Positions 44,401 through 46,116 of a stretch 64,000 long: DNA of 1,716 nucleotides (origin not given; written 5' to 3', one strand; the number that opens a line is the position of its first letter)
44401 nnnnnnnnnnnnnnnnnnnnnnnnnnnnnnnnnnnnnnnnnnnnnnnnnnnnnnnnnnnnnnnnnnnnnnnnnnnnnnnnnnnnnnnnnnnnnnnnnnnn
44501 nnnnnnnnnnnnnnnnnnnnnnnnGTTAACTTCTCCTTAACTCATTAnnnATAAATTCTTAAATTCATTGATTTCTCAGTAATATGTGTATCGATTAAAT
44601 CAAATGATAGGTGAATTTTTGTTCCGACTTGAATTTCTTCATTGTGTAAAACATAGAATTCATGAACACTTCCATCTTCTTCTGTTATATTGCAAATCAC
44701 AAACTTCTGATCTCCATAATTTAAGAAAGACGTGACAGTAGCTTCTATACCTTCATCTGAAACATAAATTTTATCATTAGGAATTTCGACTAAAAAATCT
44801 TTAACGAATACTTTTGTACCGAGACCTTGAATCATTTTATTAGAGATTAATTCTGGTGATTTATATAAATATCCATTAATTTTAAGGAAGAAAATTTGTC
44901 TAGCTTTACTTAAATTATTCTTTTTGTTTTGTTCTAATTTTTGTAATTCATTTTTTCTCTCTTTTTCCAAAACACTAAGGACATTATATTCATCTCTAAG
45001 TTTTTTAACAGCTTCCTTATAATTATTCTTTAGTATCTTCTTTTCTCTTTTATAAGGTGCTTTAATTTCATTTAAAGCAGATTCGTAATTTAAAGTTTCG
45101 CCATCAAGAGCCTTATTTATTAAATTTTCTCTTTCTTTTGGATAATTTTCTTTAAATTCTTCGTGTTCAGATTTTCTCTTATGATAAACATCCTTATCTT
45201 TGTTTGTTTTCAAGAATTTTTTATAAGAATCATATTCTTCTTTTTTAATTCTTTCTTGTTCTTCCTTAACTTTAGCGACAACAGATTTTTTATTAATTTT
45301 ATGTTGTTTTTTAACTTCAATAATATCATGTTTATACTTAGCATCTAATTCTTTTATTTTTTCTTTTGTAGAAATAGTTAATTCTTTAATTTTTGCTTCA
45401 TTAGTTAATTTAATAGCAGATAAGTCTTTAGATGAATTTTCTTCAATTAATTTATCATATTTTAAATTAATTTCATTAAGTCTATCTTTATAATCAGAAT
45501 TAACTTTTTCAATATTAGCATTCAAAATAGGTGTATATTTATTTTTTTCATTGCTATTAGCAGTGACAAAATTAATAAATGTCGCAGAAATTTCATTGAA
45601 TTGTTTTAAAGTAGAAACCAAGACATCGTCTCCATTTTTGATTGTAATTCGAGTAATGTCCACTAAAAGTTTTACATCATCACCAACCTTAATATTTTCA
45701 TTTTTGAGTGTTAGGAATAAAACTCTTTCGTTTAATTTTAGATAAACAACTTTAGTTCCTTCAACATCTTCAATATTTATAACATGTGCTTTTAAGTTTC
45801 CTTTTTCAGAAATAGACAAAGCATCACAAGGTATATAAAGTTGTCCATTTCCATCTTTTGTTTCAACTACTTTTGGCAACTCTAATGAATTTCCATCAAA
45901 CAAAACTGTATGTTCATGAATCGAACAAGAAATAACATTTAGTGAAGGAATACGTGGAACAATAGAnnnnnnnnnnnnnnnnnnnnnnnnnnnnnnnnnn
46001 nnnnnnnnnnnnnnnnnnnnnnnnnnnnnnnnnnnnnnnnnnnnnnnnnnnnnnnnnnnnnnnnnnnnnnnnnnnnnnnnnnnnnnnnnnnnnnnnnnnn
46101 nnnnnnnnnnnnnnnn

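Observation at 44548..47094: MalK-type ABC ATPase fused to a ~480-aa C-terminal extension with extra TOBE-like domains and a coiled coil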

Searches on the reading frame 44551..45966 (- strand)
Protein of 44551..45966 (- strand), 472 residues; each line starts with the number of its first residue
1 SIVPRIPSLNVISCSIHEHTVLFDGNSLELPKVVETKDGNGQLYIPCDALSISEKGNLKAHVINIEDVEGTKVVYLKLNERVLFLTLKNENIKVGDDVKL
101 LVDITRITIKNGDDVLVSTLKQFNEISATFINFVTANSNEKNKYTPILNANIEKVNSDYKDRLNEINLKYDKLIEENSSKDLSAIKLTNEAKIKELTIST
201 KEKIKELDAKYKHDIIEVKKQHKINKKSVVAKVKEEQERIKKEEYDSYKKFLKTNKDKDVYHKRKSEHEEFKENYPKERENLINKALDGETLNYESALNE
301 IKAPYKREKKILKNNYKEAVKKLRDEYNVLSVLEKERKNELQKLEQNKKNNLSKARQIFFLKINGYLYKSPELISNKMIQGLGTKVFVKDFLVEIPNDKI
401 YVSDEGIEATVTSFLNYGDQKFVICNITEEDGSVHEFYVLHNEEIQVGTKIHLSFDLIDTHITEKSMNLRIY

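Call 6: search_protein_families(library=pfam, proteins=[window:44551-45966:-], max_evalue=1)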
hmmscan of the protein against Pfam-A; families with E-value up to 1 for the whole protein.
window:44551-45966:- (472 aa): 0 families

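Call 7: search_protein_families(library=ncbifam, proteins=[window:44551-45966:-], max_evalue=1)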
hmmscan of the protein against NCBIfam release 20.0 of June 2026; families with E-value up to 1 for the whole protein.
window:44551-45966:- (472 aa): 1 family
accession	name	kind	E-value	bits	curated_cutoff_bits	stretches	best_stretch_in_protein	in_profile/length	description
NF011106.0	PRK14533.1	equivalog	0.0065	16.3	128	1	25-110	7-88/91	co-chaperonin GroES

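Call 9: find_homologous_proteins(query=window:44551-45960:-, max_evalue=0.001)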
Query window:44551-45960:-: 8000 candidates shared short words with the query, none scored E <= 0.001.

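Call 22: search_protein_representatives(protein=window:44551-45960:-)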
Query: 470 residues. Proteins with E-value up to 0.001 (for the whole library): 74; up to 1e-10: 39; up to 1e-30: 11. The best 74 are listed.
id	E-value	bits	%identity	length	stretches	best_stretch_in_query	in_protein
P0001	1.4e-69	251.7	32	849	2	2-470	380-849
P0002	5.7e-60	220.0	30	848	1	2-470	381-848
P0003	1.8e-59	218.4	34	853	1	1-470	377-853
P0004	1.2e-49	186.0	28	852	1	1-470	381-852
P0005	1.4e-44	169.3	29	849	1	1-470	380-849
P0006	5.0e-41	157.6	39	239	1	242-470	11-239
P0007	1.3e-40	156.2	33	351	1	126-470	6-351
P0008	1.4e-40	156.2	48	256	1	41-245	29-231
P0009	2.8e-35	138.7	29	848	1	1-470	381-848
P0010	2.2e-33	132.4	32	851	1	3-470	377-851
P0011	2.6e-33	132.2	33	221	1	250-470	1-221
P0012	8.5e-30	120.6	27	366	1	111-470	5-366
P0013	6.1e-28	114.5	38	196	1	276-470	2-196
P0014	7.5e-27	110.9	58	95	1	376-470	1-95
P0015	1.6e-24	103.2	34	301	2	1-115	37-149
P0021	1.0e-16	77.5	30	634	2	351-469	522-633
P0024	5.9e-15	71.7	26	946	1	187-469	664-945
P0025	6.2e-15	71.6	29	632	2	1-128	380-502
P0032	4.7e-13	65.4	29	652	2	2-129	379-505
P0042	7.6e-09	51.6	27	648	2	1-120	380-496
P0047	5.6e-08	48.7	24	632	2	1-114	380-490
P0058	1.4e-05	40.8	28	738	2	2-83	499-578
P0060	1.8e-05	40.5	29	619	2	342-469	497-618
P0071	3.0e-04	36.5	24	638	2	2-143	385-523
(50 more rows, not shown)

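Call 35: predict_structure(alignment_id=A1)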
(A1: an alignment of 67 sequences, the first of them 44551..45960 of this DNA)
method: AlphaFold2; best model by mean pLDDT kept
length: 470 residues; sequences in the alignment: 67
mean_pLDDT: 92.4   pTM: 0.65
mean pLDDT of the five models: 92.4, 92.3, 92.1, 92.0, 91.6
residues with pLDDT >= 90: 380; 70-90: 83; 50-70: 6; < 50: 1
segments of 3 or more residues with pLDDT < 50: none
pLDDT, mean of each block of 10 residues (from residue 1): 82 95 92 93 94 93 91 94 87 95 94 90 93 89 93 96 96 92 93 96 97 96 95 94 93 88 93 93 95 96 97 96 93 96 95 91 91 82 79 95 95 92 93 95 96 92 74
secondary structure, 60 per line:
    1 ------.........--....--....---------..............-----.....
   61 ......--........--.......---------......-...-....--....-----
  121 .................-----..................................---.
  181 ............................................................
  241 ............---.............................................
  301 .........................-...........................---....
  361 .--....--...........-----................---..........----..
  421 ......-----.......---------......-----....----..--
elements in order: E7-15 E18-21 E24-27 E37-44 E48-50 E56-66 E69-76 E79-85 E95-100 E106-109 E112-115 E121-130 H131-137 H143-176 H180-252 H256-325 H327-353 E357-361 E364-367 H370-380 E386-394 E398-401 E405-414 E419-426 E432-438 E448-453 E459-462

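Call 37: fold_search(model_id=the predicted structure, library=pdb)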
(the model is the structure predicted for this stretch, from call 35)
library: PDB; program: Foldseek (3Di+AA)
matches with E <= 10: 708; with E <= 0.001: 24
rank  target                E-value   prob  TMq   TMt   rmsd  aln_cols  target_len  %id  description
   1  2d62                  6.6e-06  1.00  0.20  0.25   3.5       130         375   19  Crystal structure of multiple sugar binding transport ATP-binding protein (released 2006-05-08)
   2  1v43                  1.6e-05  1.00  0.21  0.27   3.5       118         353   16  Crystal Structure of ATPase subunit of ABC Sugar Transporter (released 2004-11-16)
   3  6yir                  4.2e-05  1.00  0.21  0.27   3.4       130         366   10  Crystal structure of Bacillus subtilis MsmX ATPase (released 2020-11-18)
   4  1g29_1                4.9e-05  1.00  0.21  0.26   3.5       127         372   15  MALK (released 2000-12-06)
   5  2it1_B                4.9e-05  1.00  0.20  0.26   4.0       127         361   11  Structure of PH0203 protein from Pyrococcus horikoshii (released 2007-10-30)
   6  4tqu_S                7.4e-05  1.00  0.21  0.27   3.1       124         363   20  Crystal structure of a bacterial ABC transporter involved in the import of the acidic polysaccharide alginate (released 2015-07-22)
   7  7x0q_B                1.1e-04  1.00  0.21  0.27   2.9       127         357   14  Crystal structure of ATPase Clo1313_2554 from Clostridium thermocellum (released 2022-09-14)
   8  2yyz                  1.1e-04  1.00  0.20  0.26   4.0       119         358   17  Crystal structure of Sugar ABC transporter, ATP-binding protein (released 2007-11-06)
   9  7x0q_A                1.4e-04  1.00  0.22  0.28   2.4       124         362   14  Crystal structure of ATPase Clo1313_2554 from Clostridium thermocellum (released 2022-09-14)
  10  2it1_A                1.6e-04  1.00  0.20  0.25   4.2       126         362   10  Structure of PH0203 protein from Pyrococcus horikoshii (released 2007-10-30)
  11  3gd7_B                2.1e-04  1.00  0.21  0.25   3.7       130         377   15  Crystal structure of human NBD2 complexed with N6-Phenylethyl-ATP (P-ATP) (released 2010-03-02)
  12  3gd7_A                3.0e-04  1.00  0.21  0.26   3.3       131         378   14  Crystal structure of human NBD2 complexed with N6-Phenylethyl-ATP (P-ATP) (released 2010-03-02)
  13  2r6g_A                3.5e-04  1.00  0.20  0.24   4.1       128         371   15  The Crystal Structure of the E. coli Maltose Transporter (released 2007-11-27)
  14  9j4r_B                6.2e-04  1.00  0.18  0.24   4.8       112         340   19  Cryo-EM structure of ferric ion importer, FbpBC, from Thermus thermophilus (released 2025-08-13)
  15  4khz_B                6.5e-04  1.00  0.21  0.26   3.5       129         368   16  Crystal structure of the maltose-binding protein/maltose transporter complex in an pre-translocation conformation boun (released 2013-10-23)
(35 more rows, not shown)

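Call 40: find_related_loci(query=A3, collection=genome_contigs, flank=10000)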
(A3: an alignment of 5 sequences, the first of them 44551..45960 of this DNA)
Query A3 (470 aa) in genome_contigs; peptide patterns used: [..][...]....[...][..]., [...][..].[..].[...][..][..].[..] (x = any residue, [..] = any of these).
146 stretches matched a pattern; 24 encode a relative of the query (tblastn E <= 1e-3); 24 distinct loci.
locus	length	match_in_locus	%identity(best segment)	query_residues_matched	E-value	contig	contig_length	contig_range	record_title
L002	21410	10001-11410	81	1-470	0e+0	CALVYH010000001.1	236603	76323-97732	MAG: uncultured Bacilli bacterium isolate BRZ_RQ__bin105 genome assembly, contig: BRZ_RQ__NODE_13_length_236603_cov_7.13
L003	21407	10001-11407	71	1-470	0e+0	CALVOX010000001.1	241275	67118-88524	MAG: uncultured Bacilli bacterium isolate BRZ_KS__bin22 genome assembly, contig: BRZ_KS__NODE_18_length_241275_cov_79.74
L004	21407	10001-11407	71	1-470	0e+0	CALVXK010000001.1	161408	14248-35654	MAG: uncultured Bacilli bacterium isolate BRZ_QC__bin46 genome assembly, contig: BRZ_QC__NODE_52_length_161408_cov_8.207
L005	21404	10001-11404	54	1-470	2e-149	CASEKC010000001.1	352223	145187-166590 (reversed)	uncultured bacterium isolate O7_L3_310310_idba_bin.1 genome assembly, contig: O7_L3_310310_idba_bin.1.fa_scaffold_0, who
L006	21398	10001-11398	37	1-470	4e-91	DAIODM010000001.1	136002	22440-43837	MAG TPA_asm: Candidatus Onthovivens sp. isolate CTOTU1924 NODE_14_length_136002_cov_8.747527, whole genome shotgun seque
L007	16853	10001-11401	35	2-470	3e-81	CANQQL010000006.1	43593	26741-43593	MAG: uncultured Bacilli bacterium isolate Lapin-011__bin74 genome assembly, contig: Lapin-011__NODE_744_length_43593_cov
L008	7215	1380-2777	32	2-470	2e-78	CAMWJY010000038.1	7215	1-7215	MAG TPA_asm: uncultured Mollicutes bacterium isolate SRR14411261_bin.8_metawrap_v1.3_MAG genome assembly, contig: NODE.2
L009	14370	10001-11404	32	2-470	1e-76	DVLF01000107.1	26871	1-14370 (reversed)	MAG TPA_asm: Candidatus Pelethenecus faecipullorum isolate ChiW17-6978 ChiW17__C106217_L26871_SRR5519631, whole genome s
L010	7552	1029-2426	31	2-470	4e-75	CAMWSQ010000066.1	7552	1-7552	MAG TPA_asm: uncultured Mollicutes bacterium isolate SRR14411300_bin.1_metawrap_v1.3_MAG genome assembly, contig: NODE.5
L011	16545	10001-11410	33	2-470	5e-75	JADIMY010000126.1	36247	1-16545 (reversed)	MAG: Candidatus Onthovivens merdipullorum isolate 11159 E1M07__C376274_L36247_SRR9113726, whole genome shotgun sequence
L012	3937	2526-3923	34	2-470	3e-74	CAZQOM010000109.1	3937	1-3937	MAG TPA_asm: uncultured Anaeroplasmataceae bacterium isolate SRP313737_co1_244 genome assembly, contig: NODE_29944_lengt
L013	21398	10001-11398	33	2-470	6e-72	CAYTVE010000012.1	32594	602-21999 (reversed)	MAG TPA_asm: uncultured Anaeroplasmataceae bacterium isolate SRP225648_co1_133 genome assembly, contig: NODE_2746_length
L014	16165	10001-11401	33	2-470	4e-71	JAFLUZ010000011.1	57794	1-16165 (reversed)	MAG: Erysipelotrichales bacterium isolate HAN092 Seq11, whole genome shotgun sequence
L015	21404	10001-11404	32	2-470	7e-68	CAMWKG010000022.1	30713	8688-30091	MAG TPA_asm: uncultured Mollicutes bacterium isolate SRR14411256_bin.9_metawrap_v1.3_MAG genome assembly, contig: NODE.1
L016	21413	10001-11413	34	3-470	2e-67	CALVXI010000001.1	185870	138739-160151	MAG: uncultured Bacilli bacterium isolate BRZ_E__bin40 genome assembly, contig: BRZ_E__NODE_56_length_185870_cov_25.8155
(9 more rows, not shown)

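Call 45: list_cluster_members(proteins=[P0021, P0025, P0032, P0042, P0047, P0060, P0071, P0024, P0058, P0010])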
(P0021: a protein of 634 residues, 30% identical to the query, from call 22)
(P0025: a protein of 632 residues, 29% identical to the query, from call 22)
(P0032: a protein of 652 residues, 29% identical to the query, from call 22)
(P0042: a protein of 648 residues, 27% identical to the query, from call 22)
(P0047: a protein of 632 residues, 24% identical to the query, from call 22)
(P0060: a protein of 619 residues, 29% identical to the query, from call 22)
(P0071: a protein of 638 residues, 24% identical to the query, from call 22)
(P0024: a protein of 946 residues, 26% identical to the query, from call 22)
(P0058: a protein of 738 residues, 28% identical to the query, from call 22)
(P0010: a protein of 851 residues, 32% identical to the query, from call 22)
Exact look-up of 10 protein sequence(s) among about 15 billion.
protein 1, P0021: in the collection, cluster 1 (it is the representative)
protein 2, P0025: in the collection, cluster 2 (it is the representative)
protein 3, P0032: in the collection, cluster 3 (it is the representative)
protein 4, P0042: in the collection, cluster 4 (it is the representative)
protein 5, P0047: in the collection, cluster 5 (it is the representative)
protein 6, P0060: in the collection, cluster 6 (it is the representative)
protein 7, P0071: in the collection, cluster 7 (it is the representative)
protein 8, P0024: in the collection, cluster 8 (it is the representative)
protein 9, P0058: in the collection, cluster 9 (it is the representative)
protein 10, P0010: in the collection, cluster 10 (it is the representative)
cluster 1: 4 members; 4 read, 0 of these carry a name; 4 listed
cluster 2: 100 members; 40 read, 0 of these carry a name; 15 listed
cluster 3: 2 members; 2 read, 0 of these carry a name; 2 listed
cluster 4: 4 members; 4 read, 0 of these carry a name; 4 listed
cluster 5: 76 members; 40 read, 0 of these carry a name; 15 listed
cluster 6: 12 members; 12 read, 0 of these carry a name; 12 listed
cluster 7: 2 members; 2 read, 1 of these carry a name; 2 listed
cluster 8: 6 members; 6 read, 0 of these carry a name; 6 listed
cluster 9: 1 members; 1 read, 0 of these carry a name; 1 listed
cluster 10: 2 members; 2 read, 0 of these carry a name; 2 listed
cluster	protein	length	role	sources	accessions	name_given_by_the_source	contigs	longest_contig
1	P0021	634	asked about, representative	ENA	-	-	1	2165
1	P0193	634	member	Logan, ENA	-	-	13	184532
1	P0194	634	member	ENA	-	-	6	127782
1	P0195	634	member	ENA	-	-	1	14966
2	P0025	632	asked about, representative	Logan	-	-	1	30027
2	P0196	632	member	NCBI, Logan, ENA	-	-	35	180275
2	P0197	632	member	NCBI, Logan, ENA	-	-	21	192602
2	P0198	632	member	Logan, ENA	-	-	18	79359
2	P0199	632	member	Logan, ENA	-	-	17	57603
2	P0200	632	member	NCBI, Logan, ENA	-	-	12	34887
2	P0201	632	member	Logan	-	-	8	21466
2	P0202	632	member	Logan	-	-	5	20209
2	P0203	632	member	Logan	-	-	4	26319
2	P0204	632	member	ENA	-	-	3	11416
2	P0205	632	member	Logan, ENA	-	-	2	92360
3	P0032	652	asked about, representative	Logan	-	-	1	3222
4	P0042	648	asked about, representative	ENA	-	-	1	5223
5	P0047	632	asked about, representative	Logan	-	-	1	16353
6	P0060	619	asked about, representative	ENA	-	-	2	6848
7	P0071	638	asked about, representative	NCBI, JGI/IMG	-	multiple sugar transport system ATP-binding protein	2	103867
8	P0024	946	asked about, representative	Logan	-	-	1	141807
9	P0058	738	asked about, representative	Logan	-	-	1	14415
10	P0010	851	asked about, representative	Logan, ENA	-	-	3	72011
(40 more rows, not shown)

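Call 84: search_protein_families(library=pfam, proteins=[P0024, P0010, P0058], max_evalue=0.001)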
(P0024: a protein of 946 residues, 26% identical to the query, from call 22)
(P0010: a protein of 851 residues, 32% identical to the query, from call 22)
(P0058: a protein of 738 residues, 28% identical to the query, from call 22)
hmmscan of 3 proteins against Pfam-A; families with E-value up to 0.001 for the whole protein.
P0024 (946 aa): 1 family
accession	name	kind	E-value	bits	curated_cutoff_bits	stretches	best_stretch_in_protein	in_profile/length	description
PF00005.33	ABC_tran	-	7.8e-16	59.4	25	1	21-156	2-134/137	ABC transporter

P0010 (851 aa): 1 family
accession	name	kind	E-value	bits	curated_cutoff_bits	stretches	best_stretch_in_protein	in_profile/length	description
PF00005.33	ABC_tran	-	3.3e-21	76.7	25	1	20-162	1-136/137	ABC transporter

P0058 (738 aa): 5 families
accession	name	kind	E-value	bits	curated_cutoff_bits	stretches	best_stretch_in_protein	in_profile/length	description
PF00005.33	ABC_tran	-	3.2e-29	102.7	25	1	21-282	2-136/137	ABC transporter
PF17912.7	OB_MalK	-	2e-08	35.4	27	1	356-415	1-53/53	MalK OB fold domain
PF02463.25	SMC_N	-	3.6e-06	27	40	0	224-329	106-215/220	RecF/RecN/SMC N terminal domain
PF13304.12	AAA_21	-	0.00027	21.6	27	0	32-56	1-25/304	AAA domain, putative AbiEii toxin, Type IV TA system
PF03215.21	Rad17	-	0.00082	19.8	23.8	0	26-97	41-112/186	Rad17 P-loop domain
